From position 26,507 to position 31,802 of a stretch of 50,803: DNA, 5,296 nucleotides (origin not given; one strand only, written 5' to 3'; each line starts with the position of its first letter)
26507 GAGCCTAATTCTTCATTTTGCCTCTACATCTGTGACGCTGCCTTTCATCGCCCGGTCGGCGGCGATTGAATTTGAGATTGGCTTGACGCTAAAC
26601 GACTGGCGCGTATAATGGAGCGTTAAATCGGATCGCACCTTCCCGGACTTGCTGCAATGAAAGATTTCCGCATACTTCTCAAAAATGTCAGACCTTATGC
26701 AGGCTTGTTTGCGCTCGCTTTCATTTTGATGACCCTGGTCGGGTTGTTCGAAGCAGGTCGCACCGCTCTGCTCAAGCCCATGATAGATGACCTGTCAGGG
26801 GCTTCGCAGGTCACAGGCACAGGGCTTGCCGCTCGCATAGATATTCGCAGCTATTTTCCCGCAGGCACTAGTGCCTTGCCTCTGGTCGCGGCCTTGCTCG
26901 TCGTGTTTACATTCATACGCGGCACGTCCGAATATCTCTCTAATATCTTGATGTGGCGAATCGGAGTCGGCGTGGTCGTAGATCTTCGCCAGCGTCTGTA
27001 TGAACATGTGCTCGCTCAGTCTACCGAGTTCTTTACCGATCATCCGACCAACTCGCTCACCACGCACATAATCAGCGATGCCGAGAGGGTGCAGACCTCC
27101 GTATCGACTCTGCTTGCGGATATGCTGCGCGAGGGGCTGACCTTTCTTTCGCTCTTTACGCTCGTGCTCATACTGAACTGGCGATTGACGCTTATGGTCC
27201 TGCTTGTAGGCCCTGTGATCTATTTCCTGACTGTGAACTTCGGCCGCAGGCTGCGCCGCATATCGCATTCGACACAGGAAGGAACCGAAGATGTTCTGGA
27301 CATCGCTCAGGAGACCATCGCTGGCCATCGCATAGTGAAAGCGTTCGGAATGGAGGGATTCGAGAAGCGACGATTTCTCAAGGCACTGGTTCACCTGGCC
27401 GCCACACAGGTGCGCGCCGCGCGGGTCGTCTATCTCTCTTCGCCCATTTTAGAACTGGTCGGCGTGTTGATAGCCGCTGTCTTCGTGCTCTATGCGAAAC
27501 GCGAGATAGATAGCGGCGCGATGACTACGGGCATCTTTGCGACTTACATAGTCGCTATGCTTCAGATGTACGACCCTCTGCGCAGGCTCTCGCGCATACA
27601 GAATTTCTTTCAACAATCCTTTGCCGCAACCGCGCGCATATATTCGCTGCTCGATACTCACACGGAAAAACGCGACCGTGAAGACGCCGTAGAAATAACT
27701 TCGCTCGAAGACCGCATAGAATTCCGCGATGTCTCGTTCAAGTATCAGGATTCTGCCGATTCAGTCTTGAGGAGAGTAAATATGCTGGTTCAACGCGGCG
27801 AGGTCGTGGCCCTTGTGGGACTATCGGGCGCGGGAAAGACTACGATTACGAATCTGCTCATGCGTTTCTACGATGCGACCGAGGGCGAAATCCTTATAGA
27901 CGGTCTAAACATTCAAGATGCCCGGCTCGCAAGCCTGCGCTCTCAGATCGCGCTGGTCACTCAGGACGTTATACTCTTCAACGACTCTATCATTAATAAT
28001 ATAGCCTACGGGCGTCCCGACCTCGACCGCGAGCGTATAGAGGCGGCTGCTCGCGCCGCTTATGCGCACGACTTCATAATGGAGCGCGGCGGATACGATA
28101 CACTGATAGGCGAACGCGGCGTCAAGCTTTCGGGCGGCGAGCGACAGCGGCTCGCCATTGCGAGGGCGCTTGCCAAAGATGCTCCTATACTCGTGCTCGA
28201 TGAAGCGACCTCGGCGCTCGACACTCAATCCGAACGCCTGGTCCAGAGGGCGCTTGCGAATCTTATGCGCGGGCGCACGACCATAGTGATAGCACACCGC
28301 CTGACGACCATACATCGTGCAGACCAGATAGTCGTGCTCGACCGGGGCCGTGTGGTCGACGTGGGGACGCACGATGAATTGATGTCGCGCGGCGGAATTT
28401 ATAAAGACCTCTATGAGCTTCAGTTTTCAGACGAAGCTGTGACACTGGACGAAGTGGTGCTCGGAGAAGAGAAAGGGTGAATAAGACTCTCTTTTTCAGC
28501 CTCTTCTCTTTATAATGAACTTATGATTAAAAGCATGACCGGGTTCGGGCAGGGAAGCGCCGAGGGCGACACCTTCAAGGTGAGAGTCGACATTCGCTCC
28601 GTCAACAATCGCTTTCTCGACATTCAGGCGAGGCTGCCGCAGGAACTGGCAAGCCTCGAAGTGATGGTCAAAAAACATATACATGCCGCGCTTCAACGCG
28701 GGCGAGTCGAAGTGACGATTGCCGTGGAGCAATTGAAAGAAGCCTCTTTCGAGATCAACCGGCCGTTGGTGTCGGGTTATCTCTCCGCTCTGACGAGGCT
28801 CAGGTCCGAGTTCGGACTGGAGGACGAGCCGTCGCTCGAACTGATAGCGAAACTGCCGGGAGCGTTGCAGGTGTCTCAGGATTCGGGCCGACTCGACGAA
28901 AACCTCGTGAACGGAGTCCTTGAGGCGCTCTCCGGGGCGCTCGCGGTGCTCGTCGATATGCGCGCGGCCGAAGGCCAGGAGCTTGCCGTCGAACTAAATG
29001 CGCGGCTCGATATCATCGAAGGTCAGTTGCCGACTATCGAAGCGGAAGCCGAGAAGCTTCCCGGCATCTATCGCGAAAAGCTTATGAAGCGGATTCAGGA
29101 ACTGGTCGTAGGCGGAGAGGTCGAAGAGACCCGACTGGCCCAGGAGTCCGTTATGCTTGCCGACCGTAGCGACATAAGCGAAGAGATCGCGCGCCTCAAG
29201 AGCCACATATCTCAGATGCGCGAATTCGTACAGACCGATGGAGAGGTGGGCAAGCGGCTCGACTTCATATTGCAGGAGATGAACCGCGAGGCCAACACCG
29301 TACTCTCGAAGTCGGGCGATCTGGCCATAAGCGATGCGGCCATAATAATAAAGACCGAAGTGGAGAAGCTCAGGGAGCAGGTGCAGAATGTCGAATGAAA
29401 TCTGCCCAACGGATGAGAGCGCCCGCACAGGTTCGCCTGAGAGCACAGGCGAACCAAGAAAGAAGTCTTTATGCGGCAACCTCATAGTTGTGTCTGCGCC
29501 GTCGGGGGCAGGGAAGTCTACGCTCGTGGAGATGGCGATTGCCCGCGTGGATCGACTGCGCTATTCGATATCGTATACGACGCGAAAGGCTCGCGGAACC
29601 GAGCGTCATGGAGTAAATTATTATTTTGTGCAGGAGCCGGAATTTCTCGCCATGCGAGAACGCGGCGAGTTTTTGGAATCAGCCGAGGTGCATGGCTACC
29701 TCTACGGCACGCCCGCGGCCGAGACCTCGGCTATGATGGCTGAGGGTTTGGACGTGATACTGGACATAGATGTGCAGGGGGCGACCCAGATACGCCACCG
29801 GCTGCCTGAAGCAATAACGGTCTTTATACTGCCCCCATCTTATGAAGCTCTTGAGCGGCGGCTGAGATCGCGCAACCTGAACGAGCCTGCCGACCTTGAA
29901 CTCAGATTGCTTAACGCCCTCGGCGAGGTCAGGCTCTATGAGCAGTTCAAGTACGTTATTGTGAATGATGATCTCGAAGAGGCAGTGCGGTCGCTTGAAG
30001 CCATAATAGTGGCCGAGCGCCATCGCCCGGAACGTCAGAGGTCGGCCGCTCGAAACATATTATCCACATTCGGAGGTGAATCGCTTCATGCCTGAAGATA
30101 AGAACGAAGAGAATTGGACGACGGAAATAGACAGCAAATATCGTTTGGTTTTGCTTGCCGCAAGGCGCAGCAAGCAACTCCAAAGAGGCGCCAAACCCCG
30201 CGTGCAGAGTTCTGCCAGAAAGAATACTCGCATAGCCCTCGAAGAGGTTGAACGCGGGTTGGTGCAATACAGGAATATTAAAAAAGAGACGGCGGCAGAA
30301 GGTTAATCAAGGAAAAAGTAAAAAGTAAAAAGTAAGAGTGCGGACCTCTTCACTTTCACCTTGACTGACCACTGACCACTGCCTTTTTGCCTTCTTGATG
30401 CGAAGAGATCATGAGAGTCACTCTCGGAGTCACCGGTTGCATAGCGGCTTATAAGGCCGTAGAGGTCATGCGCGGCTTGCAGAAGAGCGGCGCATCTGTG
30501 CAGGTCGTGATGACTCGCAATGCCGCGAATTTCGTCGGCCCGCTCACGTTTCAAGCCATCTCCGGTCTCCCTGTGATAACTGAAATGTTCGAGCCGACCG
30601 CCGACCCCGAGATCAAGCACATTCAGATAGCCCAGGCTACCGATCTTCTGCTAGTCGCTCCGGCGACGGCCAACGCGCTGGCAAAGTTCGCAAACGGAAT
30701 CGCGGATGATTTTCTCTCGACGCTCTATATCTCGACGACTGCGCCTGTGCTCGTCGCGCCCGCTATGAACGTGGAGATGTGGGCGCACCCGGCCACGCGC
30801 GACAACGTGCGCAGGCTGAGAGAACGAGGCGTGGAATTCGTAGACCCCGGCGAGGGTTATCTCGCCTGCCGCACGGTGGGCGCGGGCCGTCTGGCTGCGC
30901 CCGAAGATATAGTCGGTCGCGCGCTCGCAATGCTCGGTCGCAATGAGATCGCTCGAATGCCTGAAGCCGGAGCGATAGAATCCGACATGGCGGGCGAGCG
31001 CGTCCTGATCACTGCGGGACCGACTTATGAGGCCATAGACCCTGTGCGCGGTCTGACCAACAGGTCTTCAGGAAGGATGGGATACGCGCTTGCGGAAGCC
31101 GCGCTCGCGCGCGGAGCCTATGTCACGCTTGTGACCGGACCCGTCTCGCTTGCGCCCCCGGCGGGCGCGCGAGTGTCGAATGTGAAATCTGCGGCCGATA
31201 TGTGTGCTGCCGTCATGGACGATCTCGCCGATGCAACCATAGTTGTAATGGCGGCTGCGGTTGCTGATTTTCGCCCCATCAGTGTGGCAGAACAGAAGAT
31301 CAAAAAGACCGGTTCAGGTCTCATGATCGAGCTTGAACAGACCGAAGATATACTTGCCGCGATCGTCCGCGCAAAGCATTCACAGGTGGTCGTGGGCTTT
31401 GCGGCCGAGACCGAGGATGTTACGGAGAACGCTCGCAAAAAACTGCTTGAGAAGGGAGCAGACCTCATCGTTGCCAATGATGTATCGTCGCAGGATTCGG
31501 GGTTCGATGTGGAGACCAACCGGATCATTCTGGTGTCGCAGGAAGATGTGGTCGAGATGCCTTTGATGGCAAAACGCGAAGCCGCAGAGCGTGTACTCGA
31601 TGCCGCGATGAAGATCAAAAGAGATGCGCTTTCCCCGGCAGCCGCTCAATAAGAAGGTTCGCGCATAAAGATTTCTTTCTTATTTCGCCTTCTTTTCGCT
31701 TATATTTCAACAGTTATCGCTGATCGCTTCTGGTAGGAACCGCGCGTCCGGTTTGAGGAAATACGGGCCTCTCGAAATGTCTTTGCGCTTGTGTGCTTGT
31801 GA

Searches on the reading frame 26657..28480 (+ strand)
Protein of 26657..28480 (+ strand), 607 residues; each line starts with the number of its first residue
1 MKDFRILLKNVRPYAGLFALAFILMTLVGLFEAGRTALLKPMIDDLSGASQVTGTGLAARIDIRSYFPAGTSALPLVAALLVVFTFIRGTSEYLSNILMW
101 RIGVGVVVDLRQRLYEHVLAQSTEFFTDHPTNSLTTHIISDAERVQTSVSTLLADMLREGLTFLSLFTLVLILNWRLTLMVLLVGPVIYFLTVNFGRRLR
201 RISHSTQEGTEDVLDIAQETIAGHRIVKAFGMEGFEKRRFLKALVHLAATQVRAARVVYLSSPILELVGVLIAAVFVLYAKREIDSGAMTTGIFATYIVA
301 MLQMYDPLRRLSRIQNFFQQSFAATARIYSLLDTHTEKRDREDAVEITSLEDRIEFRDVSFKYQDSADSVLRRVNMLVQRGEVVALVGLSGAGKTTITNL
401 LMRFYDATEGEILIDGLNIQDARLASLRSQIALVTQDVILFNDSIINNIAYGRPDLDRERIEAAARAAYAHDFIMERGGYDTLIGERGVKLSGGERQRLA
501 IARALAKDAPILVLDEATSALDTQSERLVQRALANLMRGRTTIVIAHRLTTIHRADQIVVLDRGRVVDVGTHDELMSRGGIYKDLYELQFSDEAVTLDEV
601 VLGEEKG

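Call 57: search_protein_families(library=pfam, proteins=[window:26657-28480:+], max_evalue=0.00001)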
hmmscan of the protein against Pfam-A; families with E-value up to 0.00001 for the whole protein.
window:26657-28480:+ (607 aa): 3 families
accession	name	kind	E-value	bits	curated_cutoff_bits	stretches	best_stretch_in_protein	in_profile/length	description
PF00664.28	ABC_membrane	-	5.9e-45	154.5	28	1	19-307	2-273/274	ABC transporter transmembrane region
PF00005.33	ABC_tran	-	1.7e-31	110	25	1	371-519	1-137/137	ABC transporter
PF02463.25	SMC_N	-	4.9e-09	36.4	40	1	399-560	98-210/220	RecF/RecN/SMC N terminal domain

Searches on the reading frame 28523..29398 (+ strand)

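Call 58: search_protein_families(library=pfam, proteins=[window:28523-29398:+], max_evalue=0.00001)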
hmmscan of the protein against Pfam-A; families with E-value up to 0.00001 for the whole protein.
window:28523-29398:+ (291 aa): 2 families
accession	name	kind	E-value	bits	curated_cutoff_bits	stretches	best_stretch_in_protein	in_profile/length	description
PF08340.16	YicC-like_C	-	1.9e-41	141.4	27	1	172-291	1-120/120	Endoribonuclease YicC-like, C-terminal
PF03755.18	YicC-like_N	-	2.2e-41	142.3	25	1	2-155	1-155/156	Endoribonuclease YicC-like, N-terminal region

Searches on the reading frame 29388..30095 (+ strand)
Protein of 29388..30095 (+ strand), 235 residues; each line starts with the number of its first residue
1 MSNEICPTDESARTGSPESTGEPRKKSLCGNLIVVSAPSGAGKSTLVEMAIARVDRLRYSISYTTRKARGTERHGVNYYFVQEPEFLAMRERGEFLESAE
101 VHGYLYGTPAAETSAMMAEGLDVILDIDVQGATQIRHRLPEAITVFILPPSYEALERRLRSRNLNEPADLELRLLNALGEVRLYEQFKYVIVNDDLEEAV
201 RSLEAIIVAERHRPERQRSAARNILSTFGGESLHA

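Call 58: search_protein_families(library=pfam, proteins=[window:29388-30095:+], max_evalue=0.00001)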
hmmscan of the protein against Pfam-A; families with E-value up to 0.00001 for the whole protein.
window:29388-30095:+ (235 aa): 1 family
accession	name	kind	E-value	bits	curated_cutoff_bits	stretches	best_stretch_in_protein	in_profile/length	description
PF00625.27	Guanylate_kin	-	9.3e-43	146.5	25.2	1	31-209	3-181/182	Guanylate kinase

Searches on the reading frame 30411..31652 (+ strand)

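Call 58: search_protein_families(library=pfam, proteins=[window:30411-31652:+], max_evalue=0.00001)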
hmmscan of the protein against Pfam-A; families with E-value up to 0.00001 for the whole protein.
window:30411-31652:+ (413 aa): 2 families
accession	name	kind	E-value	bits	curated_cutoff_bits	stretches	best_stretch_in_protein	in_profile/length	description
PF04127.22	DFP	-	2.5e-71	239.8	22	1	193-374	1-185/186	DNA/pantothenate metabolism flavoprotein C-terminal domain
PF02441.25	Flavoprotein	-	8.9e-37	126.6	22.7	1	1-174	1-161/162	Flavoprotein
